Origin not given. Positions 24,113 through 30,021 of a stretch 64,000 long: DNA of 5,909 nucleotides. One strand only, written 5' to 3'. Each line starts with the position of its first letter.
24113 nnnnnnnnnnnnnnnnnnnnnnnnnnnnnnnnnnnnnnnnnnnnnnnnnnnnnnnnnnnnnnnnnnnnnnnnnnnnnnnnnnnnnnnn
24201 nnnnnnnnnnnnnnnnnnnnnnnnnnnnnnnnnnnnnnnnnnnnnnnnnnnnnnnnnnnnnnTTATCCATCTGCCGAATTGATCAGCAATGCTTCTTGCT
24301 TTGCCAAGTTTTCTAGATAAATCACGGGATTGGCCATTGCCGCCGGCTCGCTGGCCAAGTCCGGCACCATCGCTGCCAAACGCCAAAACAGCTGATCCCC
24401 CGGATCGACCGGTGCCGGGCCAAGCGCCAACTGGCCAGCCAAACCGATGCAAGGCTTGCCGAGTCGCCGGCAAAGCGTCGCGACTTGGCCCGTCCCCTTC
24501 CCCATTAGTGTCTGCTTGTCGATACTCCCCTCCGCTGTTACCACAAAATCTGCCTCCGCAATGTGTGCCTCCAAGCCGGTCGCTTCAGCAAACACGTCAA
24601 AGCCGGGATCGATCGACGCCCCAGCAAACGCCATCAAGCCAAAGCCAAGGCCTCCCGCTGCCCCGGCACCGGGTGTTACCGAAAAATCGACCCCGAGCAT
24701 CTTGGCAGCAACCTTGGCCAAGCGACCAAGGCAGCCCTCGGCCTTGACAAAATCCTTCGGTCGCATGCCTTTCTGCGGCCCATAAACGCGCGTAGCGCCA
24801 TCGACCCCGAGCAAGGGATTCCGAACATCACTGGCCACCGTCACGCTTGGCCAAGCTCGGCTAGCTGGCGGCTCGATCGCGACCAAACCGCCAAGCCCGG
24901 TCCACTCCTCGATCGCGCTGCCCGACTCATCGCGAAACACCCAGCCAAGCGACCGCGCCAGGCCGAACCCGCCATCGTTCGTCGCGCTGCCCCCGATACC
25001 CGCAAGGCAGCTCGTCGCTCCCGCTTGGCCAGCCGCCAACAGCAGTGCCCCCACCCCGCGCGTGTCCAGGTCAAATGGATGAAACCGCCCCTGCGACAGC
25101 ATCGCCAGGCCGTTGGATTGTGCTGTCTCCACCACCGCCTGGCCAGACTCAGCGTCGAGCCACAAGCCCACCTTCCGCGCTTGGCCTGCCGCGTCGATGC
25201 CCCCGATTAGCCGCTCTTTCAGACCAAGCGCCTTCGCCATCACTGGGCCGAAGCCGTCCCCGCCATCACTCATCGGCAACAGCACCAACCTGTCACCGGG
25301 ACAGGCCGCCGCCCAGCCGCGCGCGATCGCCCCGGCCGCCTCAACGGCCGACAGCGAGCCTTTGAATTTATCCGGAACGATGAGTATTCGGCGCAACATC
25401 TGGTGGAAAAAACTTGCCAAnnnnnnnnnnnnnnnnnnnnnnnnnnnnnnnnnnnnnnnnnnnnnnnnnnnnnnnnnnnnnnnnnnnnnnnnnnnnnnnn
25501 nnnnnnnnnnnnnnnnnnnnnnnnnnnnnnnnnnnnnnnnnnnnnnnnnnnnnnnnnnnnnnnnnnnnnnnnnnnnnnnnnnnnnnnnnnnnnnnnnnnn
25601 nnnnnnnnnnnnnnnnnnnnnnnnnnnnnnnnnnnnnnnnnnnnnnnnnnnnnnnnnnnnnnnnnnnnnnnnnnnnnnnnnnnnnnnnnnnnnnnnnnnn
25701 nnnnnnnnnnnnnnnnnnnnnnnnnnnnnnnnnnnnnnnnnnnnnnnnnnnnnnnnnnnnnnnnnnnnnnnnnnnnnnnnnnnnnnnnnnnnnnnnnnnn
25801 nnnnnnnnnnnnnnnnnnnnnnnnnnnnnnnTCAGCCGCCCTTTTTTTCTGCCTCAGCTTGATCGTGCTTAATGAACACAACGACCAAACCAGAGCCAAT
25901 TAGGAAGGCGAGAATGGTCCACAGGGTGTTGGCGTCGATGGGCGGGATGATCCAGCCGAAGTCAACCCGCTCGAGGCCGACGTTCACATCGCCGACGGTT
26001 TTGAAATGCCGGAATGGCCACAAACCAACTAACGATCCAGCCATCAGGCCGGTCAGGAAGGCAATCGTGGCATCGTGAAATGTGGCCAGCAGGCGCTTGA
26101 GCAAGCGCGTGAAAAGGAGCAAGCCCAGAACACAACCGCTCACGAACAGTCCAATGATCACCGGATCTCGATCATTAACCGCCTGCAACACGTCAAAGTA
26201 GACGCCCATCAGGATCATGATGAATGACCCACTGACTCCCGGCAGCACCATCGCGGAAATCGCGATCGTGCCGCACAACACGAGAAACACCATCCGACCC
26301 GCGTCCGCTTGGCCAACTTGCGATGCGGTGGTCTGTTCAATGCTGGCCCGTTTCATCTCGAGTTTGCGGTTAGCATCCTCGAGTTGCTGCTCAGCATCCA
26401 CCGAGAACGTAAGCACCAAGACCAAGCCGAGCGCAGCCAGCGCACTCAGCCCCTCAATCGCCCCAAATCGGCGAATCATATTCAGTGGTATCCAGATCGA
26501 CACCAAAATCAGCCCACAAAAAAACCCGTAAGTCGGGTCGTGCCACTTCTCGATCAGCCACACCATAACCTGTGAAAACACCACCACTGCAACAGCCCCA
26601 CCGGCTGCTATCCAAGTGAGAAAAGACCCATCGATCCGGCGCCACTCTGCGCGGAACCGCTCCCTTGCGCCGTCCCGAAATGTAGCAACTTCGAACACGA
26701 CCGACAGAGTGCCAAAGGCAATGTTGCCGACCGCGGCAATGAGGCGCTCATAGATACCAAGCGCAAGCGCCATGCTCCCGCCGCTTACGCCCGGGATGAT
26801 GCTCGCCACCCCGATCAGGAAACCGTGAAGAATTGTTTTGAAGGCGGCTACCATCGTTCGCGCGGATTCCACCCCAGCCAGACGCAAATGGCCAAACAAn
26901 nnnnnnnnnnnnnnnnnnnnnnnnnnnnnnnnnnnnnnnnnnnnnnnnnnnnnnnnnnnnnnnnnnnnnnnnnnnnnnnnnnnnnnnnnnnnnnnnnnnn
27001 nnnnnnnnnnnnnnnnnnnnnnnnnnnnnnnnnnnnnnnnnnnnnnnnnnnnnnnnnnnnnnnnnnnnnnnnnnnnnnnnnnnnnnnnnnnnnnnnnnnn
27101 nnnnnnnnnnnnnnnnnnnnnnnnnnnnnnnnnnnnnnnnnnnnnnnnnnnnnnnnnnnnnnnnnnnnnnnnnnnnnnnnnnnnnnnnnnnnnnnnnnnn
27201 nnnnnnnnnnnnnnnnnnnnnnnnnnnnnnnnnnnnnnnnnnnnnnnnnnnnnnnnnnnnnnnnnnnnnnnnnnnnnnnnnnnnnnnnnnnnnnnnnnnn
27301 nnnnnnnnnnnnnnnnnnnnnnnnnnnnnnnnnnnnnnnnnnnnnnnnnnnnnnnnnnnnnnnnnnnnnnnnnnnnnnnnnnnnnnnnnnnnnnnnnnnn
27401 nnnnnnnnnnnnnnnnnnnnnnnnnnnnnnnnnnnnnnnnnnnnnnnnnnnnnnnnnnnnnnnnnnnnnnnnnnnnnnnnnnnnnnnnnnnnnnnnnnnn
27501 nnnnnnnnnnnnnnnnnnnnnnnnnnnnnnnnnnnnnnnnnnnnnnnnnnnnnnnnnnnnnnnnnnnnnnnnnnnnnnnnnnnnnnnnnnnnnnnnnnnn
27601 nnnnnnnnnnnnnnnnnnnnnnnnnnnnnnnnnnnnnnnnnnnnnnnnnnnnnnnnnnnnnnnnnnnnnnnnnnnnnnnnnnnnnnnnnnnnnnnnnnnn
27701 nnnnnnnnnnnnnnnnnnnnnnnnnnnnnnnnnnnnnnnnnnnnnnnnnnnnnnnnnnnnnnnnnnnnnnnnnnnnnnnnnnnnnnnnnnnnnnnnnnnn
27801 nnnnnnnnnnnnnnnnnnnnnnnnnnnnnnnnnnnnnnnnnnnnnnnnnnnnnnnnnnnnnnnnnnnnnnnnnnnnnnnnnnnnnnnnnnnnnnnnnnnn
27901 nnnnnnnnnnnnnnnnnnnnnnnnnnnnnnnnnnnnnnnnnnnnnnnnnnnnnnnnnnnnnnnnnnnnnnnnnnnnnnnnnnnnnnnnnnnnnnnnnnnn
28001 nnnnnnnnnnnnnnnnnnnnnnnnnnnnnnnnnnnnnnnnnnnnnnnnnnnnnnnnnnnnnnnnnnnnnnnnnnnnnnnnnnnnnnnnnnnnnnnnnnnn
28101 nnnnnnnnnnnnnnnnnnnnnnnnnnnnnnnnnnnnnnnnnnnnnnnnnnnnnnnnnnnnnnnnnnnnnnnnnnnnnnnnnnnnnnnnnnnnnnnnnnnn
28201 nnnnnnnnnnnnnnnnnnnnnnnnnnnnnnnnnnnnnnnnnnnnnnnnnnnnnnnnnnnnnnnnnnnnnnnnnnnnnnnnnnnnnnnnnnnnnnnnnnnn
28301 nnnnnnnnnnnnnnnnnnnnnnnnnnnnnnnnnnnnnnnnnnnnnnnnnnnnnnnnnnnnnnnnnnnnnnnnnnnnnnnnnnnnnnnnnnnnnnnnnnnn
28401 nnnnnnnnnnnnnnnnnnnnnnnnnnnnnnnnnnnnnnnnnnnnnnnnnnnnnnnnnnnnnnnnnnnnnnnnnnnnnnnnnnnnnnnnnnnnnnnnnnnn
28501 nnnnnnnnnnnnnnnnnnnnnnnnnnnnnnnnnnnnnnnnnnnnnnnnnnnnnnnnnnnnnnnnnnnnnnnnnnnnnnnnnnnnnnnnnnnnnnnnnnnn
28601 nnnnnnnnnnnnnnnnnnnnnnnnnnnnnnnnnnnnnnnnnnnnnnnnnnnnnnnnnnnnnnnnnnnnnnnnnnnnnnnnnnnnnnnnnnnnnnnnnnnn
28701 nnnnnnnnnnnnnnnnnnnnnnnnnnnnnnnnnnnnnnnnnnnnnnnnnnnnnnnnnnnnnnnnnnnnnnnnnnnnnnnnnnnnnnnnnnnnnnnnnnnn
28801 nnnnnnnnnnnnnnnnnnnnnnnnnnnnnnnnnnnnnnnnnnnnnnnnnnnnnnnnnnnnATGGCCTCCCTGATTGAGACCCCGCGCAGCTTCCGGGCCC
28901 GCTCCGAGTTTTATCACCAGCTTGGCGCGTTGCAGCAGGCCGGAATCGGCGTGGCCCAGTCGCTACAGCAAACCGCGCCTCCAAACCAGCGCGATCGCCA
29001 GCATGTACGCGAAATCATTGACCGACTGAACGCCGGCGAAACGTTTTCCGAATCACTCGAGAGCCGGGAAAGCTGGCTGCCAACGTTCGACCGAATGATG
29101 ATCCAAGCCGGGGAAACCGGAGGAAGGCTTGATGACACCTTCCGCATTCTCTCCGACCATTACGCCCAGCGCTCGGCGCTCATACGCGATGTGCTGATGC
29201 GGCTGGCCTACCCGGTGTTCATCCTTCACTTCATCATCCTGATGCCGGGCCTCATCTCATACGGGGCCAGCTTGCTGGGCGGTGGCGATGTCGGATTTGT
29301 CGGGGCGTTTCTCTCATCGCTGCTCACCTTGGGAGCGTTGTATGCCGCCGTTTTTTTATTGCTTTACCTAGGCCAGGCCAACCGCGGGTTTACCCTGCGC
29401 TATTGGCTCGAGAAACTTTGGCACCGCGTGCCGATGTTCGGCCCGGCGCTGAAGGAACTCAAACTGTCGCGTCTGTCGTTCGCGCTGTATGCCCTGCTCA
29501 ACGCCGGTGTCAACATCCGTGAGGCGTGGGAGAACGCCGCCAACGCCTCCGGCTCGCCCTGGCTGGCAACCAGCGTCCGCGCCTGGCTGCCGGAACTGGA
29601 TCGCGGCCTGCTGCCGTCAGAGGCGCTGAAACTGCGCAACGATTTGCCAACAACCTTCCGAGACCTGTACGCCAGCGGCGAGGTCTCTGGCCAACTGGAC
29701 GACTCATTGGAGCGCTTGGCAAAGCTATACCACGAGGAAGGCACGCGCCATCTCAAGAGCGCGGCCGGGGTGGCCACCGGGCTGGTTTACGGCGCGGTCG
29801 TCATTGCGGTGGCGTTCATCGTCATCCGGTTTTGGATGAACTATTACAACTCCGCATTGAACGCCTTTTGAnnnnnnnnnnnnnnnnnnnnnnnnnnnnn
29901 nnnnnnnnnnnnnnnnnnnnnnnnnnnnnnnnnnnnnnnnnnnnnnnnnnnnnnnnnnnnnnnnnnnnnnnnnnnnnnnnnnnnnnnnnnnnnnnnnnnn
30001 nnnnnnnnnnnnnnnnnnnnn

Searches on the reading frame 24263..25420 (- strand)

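Call 12: search_protein_families(library=pfam, proteins=[window:24263-25420:-], max_evalue=0.001)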
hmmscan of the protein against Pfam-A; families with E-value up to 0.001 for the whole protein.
window:24263-25420:- (385 aa): 1 family
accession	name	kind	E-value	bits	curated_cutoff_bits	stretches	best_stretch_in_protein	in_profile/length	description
PF02595.20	Gly_kinase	-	1.1e-93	314.6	23.3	1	12-377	1-368/372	Glycerate kinase family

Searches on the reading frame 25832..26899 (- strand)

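Call 12: search_protein_families(library=pfam, proteins=[window:25832-26899:-], max_evalue=0.001)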
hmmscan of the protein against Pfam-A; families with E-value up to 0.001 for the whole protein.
window:25832-26899:- (355 aa): 1 family
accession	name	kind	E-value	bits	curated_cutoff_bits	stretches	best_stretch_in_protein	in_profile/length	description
PF04018.18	VCA0040-like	-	1.2e-63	215.4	26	1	29-302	1-237/246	Undecaprenyl phosphate translocase-like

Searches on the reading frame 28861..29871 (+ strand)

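Call 12: search_protein_families(library=pfam, proteins=[window:28861-29871:+], max_evalue=0.001)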
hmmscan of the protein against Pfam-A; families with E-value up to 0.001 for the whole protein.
window:28861-29871:+ (336 aa): 1 family
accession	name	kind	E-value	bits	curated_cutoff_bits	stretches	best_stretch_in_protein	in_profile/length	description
PF00482.28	T2SSF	-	1.4e-38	132.1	25.2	2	17-132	1-119/125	Type II secretion system (T2SS), protein F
